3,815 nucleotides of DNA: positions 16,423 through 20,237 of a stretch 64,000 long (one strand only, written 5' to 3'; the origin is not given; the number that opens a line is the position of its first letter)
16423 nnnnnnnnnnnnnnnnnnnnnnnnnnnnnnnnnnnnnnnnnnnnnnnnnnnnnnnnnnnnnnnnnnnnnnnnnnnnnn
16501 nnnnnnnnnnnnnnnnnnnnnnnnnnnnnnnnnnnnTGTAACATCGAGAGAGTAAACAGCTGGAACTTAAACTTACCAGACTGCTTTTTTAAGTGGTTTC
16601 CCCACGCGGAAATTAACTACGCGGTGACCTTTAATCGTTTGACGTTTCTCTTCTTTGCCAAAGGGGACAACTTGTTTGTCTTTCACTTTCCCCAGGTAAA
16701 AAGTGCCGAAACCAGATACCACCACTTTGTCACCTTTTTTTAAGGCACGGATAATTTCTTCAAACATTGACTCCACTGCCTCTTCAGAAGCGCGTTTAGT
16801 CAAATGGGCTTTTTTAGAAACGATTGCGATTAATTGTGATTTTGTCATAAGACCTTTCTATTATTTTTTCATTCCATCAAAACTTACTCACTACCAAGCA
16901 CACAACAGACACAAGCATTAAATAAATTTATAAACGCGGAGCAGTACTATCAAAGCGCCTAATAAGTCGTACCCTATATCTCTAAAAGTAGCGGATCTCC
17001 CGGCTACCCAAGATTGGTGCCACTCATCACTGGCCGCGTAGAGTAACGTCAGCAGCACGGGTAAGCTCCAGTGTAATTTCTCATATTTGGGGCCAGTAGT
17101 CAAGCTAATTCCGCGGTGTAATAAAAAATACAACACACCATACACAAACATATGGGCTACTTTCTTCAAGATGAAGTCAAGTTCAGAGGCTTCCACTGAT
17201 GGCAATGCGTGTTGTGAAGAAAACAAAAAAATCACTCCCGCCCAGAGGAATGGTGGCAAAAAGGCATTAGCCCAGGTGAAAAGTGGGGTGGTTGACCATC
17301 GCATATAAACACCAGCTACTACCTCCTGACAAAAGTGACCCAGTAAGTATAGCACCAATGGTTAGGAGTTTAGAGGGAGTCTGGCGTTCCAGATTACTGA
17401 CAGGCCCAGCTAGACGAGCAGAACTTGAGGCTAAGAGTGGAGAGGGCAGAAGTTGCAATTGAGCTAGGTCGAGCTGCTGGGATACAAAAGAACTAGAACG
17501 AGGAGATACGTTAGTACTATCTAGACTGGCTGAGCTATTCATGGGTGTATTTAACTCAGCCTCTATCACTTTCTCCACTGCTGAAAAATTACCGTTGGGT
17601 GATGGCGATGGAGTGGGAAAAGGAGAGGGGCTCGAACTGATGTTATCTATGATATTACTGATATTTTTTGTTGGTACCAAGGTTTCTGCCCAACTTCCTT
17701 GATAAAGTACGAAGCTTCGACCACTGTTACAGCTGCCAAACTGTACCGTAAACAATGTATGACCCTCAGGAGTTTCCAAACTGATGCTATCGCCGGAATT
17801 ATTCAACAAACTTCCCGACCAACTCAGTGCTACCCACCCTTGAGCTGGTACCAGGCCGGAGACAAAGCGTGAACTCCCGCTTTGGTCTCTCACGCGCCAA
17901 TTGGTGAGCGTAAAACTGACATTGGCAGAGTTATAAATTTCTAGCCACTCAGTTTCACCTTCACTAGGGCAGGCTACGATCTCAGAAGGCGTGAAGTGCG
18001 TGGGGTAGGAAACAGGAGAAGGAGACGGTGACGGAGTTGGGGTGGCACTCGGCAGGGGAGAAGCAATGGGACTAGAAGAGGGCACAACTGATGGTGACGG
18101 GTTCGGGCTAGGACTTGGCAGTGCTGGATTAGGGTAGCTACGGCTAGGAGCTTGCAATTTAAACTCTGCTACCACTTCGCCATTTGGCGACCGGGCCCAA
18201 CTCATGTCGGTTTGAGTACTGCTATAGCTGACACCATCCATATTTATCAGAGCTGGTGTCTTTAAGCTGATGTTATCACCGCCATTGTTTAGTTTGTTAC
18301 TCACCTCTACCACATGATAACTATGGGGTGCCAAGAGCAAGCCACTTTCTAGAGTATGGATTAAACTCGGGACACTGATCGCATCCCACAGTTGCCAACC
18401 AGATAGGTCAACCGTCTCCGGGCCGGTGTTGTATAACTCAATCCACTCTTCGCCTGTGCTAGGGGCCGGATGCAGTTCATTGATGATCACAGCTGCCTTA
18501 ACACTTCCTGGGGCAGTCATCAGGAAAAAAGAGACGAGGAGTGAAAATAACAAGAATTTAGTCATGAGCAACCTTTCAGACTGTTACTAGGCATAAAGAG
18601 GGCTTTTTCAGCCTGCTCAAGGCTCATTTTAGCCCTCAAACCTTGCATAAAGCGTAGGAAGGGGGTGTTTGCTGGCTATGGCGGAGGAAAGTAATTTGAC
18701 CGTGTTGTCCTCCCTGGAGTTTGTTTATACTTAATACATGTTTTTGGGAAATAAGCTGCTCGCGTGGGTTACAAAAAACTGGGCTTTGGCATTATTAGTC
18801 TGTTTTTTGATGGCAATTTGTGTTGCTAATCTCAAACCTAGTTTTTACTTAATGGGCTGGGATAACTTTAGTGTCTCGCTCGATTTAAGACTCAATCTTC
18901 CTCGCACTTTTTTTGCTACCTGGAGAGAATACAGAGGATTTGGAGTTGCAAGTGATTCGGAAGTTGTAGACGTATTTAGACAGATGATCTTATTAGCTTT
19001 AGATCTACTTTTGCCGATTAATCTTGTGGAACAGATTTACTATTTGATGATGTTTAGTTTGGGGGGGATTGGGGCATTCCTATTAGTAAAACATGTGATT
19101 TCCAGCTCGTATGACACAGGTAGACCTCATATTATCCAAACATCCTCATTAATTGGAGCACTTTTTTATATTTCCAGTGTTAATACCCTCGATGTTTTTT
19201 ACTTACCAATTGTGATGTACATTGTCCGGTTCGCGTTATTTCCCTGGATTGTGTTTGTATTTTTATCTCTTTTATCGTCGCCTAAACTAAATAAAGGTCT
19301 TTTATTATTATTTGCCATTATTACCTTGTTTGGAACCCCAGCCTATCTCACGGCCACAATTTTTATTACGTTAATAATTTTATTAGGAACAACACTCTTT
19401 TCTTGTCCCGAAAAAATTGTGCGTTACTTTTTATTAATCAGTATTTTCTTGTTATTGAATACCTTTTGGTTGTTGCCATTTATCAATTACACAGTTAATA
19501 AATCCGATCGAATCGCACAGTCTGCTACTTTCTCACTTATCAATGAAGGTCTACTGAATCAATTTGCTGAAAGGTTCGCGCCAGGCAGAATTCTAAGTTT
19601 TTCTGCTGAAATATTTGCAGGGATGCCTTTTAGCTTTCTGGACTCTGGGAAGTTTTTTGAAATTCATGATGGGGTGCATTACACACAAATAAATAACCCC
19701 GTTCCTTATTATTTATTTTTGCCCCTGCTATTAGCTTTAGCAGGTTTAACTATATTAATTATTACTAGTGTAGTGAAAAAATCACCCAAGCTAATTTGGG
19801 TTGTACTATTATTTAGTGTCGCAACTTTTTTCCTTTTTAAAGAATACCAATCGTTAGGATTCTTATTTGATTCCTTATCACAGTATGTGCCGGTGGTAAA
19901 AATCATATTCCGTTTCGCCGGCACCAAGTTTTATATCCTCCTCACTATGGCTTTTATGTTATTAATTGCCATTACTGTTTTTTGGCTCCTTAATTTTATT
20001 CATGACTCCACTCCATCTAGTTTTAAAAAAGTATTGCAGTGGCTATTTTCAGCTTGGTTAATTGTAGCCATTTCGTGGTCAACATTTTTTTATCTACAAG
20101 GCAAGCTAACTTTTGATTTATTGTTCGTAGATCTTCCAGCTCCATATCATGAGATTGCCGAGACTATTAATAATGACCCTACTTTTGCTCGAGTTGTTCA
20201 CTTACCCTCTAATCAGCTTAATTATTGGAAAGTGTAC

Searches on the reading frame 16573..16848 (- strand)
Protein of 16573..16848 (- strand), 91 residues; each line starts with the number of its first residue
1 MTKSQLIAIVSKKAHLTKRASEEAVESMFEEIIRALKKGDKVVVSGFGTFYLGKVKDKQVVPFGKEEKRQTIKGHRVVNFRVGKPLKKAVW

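Call 92: search_protein_families(library=pfam, proteins=[window:16573-16848:-], max_evalue=0.01)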
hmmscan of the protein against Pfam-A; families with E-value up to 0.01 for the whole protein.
window:16573-16848:- (91 aa): 2 families
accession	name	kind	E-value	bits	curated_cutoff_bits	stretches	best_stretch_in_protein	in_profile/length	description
PF00216.26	Bac_DNA_binding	-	2.3e-20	73.1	22.4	1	1-90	1-89/90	Bacterial DNA-binding protein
PF18291.6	HU-HIG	-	1.4e-06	28.8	26.2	1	2-90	33-118/125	HU domain fused to wHTH, Ig, or Glycine-rich motif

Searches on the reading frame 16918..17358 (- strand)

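Call 92: search_protein_families(library=pfam, proteins=[window:16918-17358:-], max_evalue=0.01)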
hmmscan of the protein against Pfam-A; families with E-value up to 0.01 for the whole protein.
window:16918-17358:- (146 aa): 1 family
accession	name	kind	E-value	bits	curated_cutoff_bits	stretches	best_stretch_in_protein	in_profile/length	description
PF04892.17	VanZ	-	6.1e-12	46.7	30.1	1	37-140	6-120/126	VanZ like family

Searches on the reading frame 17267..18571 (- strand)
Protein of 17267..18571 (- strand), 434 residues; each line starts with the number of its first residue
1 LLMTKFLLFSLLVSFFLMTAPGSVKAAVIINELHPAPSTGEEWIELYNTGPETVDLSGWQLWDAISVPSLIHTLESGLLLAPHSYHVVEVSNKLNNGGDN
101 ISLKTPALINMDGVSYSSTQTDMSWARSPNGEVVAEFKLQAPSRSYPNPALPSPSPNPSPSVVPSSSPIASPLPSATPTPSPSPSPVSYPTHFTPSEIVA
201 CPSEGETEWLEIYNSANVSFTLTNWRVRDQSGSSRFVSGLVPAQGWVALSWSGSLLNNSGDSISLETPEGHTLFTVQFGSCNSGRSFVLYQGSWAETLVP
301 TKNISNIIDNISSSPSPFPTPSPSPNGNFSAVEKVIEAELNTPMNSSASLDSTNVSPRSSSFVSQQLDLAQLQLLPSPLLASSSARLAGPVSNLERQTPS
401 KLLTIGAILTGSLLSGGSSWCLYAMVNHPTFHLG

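Call 7: search_protein_families(library=pfam, proteins=[window:17267-18571:-], max_evalue=0.01)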
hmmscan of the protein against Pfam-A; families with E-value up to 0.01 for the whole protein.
window:17267-18571:- (434 aa): 1 family
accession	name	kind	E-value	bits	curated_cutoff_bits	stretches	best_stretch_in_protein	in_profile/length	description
PF00932.25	LTD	-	7e-26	91.2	34.3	2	23-117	3-108/109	Lamin Tail Domain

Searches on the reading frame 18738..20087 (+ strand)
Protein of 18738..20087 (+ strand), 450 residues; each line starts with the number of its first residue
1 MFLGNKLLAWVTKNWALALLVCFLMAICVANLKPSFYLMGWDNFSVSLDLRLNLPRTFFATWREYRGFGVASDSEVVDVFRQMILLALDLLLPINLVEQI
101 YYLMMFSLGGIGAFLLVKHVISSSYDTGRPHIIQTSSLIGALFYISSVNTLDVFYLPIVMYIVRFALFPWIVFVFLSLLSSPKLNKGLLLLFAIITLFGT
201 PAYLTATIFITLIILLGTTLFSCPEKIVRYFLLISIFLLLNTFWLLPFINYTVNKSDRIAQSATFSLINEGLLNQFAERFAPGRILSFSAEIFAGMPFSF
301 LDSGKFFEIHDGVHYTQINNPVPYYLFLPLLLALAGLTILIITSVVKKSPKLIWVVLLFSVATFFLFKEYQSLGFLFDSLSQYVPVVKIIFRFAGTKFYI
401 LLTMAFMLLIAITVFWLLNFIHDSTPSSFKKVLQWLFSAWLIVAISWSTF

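Call 88: find_related_loci(query=window:18738-20087:+, collection=metagenome_contigs, flank=3000)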
Query window:18738-20087:+ (450 aa) in metagenome_contigs; peptide patterns used: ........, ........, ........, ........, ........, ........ (x = any residue, [..] = any of these).
178 stretches matched a pattern; 12 encode a relative of the query (tblastn E <= 1e-3); 12 distinct loci.
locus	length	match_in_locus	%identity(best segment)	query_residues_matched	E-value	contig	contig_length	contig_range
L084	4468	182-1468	36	5-447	1e-65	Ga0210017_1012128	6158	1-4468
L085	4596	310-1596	36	5-447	1e-65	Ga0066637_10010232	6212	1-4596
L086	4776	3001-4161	36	12-405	6e-66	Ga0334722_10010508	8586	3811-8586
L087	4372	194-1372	39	5-405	2e-61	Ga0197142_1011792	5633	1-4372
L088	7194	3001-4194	33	1-405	3e-59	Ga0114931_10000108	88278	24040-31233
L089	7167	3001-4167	36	16-412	2e-57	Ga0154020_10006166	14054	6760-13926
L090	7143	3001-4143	36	28-417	3e-56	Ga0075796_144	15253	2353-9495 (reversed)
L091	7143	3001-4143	36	28-417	3e-56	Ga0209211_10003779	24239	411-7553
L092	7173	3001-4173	33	20-419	2e-54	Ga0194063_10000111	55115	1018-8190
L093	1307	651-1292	44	6-221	8e-50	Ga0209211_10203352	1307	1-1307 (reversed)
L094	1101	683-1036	44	6-123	3e-28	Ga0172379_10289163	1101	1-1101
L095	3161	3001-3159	45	5-57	2e-6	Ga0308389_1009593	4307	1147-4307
